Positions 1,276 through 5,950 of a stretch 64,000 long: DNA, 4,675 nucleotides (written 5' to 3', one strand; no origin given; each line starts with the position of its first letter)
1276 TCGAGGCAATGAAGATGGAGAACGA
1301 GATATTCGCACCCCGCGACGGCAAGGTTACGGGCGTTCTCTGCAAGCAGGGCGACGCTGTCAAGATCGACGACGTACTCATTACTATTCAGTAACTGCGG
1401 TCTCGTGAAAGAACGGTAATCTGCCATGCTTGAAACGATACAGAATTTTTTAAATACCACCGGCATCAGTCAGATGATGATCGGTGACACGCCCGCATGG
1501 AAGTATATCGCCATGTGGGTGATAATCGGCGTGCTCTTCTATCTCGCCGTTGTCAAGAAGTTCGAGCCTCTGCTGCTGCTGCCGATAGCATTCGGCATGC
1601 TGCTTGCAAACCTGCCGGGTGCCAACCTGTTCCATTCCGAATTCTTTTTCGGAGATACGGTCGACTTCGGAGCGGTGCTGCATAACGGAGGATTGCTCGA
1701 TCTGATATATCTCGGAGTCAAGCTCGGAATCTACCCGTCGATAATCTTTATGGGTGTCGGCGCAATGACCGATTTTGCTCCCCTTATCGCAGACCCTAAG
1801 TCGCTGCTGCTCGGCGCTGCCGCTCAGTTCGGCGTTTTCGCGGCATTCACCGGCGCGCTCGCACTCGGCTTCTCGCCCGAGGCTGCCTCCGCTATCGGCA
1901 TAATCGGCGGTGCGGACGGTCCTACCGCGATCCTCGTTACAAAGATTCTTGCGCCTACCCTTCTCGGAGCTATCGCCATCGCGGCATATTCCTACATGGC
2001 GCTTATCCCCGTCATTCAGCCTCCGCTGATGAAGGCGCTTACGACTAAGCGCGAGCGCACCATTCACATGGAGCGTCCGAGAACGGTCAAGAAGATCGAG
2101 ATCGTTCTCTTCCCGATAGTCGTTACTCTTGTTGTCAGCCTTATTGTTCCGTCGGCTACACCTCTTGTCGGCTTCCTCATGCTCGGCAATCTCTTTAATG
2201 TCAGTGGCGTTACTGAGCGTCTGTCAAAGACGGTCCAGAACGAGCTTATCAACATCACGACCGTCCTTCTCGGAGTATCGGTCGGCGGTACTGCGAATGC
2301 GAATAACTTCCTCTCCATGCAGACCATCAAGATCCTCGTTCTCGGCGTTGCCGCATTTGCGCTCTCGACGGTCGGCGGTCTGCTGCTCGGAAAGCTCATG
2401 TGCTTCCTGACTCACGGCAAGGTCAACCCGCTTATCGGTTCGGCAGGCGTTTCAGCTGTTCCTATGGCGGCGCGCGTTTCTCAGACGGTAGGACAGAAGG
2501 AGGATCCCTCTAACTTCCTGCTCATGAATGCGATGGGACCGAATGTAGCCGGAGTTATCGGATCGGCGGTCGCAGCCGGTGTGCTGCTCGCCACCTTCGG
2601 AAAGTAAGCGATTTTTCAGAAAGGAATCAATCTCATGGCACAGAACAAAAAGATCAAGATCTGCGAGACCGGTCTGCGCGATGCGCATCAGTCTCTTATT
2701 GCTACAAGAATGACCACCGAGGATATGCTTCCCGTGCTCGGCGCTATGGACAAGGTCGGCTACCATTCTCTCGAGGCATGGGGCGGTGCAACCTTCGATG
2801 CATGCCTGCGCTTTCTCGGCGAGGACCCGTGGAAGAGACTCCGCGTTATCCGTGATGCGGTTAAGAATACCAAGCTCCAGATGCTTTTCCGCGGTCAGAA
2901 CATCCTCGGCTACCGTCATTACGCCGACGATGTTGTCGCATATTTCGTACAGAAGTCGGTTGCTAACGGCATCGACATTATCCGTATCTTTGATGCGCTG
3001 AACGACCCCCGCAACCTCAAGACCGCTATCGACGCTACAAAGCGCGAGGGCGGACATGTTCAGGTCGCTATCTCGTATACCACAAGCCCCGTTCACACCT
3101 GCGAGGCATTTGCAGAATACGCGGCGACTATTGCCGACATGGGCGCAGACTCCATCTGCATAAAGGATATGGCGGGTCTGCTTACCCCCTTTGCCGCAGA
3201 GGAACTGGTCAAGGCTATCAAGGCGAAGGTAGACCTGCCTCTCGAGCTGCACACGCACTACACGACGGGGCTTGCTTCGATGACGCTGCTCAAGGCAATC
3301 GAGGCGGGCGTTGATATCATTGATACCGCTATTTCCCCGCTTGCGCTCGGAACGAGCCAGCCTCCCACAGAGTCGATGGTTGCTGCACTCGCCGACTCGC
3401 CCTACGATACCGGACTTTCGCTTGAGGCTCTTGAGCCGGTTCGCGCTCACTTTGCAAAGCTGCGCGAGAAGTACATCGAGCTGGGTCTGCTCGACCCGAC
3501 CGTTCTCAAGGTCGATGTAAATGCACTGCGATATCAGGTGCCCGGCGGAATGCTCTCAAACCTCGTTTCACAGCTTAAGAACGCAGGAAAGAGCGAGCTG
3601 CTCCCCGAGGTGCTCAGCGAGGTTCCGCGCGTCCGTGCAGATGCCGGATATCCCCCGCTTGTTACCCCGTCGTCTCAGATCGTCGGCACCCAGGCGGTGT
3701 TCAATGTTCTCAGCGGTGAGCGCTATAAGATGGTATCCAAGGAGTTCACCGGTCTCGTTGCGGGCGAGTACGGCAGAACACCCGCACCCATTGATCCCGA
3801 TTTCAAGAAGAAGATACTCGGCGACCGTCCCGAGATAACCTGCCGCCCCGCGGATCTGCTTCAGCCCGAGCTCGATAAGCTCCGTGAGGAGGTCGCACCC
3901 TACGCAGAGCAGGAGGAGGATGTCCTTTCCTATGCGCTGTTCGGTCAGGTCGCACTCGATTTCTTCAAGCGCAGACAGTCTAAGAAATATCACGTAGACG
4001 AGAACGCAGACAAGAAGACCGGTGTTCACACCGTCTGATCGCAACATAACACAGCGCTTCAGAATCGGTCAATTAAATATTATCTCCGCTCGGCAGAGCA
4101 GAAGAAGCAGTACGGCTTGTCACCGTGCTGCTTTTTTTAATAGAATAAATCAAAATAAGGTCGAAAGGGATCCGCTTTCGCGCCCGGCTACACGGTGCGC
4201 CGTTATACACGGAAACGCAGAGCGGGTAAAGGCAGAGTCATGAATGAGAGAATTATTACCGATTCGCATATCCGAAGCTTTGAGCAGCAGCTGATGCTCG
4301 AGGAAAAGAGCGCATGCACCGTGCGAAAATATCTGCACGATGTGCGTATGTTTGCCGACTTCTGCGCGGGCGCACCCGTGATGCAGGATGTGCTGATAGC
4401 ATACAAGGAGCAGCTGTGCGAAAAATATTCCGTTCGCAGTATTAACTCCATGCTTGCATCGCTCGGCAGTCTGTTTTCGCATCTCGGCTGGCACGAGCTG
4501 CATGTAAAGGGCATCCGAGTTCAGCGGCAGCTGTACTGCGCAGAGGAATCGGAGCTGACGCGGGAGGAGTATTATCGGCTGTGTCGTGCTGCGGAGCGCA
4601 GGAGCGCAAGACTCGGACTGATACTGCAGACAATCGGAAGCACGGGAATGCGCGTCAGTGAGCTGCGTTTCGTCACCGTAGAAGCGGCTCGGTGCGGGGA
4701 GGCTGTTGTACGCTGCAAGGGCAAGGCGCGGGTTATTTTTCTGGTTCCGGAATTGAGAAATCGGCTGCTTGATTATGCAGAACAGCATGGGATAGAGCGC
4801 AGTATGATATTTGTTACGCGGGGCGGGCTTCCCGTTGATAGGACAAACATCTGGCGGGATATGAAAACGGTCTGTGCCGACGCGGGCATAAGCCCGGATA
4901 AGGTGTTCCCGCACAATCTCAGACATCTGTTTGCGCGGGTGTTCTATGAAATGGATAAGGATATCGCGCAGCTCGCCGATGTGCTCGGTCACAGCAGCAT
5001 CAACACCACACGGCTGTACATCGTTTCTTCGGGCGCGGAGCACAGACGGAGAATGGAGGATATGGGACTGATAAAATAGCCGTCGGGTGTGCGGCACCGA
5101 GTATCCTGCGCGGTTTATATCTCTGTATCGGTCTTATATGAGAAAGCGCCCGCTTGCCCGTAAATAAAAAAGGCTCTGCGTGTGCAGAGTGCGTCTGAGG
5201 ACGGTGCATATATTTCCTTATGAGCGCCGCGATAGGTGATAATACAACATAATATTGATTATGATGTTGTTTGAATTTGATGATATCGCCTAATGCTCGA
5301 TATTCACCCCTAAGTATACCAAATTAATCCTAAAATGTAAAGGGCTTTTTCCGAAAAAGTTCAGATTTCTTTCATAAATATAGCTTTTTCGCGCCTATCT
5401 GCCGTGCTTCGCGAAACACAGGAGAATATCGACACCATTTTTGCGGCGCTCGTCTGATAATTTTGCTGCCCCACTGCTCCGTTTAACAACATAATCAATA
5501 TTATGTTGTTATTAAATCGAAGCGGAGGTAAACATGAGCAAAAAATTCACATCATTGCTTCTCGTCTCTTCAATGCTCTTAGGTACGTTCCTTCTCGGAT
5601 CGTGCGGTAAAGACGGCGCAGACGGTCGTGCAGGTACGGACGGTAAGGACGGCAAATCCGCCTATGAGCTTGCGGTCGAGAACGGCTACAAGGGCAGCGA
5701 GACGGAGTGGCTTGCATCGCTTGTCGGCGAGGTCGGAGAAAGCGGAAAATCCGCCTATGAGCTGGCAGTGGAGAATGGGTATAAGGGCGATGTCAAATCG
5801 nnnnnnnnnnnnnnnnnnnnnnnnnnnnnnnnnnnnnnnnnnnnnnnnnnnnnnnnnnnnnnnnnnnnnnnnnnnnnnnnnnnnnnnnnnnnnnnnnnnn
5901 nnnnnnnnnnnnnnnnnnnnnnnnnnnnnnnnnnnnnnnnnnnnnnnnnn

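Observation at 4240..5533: Recombinase-linked invertible promoter (inverton), captured in the OFF orientation, controlling the giant surface-protein operon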

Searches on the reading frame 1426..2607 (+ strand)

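Call 4: search_protein_families(library=pfam, proteins=[window:1426-2607:+])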
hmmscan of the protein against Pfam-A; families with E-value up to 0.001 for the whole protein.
window:1426-2607:+ (393 aa): 1 family
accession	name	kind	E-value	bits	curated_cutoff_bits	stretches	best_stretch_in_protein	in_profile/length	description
PF03977.18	OAD_beta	-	4.9e-152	506.4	31.6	1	28-390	3-348/349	Na+-transporting oxaloacetate decarboxylase beta subunit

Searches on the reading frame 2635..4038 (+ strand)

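Call 4: search_protein_families(library=pfam, proteins=[window:2635-4038:+])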
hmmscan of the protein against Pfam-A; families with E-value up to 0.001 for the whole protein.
window:2635-4038:+ (467 aa): 2 families
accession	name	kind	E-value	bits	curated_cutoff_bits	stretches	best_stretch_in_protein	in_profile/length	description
PF02436.23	PYC_OADA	-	6.6e-53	179.9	27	1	298-451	2-168/201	Conserved carboxylase domain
PF00682.25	HMGL-like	-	1.9e-19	70.6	29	1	6-267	1-254/260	HMGL-like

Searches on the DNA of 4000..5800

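Call 69: search_rna_families(source=window, start=4000, end=5800, threshold=evalue, max_evalue=1)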
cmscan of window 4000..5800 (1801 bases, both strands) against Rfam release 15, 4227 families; matches with E-value up to 1: 0.
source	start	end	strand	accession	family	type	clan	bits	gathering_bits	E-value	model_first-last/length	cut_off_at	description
